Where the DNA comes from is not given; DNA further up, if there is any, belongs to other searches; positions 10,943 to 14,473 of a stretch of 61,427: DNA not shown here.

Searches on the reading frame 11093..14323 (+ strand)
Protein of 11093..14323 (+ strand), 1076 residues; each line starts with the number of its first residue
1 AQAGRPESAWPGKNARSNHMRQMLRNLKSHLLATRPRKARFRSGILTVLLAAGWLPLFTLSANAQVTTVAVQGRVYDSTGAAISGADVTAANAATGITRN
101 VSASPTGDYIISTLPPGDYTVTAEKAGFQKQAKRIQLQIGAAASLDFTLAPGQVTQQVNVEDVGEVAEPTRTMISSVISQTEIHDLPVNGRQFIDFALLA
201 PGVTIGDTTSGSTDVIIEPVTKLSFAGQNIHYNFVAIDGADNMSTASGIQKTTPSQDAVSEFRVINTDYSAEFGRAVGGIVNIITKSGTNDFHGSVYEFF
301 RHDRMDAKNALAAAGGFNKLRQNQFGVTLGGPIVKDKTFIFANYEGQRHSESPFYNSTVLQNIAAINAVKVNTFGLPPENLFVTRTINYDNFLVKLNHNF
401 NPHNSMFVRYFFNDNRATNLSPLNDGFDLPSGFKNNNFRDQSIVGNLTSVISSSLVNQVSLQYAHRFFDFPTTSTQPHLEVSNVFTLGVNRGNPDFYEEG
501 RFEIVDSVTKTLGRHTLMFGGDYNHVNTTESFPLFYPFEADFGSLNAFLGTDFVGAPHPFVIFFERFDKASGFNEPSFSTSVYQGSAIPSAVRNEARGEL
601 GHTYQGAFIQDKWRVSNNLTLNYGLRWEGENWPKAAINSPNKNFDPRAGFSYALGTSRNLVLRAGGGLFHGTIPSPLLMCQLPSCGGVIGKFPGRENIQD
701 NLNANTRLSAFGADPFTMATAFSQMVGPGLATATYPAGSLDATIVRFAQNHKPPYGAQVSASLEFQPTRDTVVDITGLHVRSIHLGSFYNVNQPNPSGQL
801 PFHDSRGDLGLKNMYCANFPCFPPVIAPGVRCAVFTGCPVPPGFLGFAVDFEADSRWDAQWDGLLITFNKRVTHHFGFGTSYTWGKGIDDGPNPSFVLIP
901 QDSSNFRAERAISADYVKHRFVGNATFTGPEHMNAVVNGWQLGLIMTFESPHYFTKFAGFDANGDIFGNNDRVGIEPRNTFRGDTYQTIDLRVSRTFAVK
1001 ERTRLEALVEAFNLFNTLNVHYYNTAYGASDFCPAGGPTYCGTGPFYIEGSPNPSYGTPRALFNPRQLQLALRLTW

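Call 50: search_protein_families(library=pfam, proteins=[window:11093-14323:+], max_evalue=0.00001)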
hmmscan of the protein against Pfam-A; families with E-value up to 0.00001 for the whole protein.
window:11093-14323:+ (1076 aa): 3 families
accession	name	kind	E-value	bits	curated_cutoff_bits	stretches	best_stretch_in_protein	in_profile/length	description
PF25183.1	OMP_b-brl_4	-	1.3e-100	338.5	30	4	632-962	426-721/838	Outer membrane beta barrel domain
PF13620.12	CarboxypepD_reg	-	3.5e-20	72.6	32.3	1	71-149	2-81/82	Carboxypeptidase regulatory-like domain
PF13715.12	CarbopepD_reg_2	-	1e-06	29.1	32.2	1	71-154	1-81/88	CarboxypepD_reg-like domain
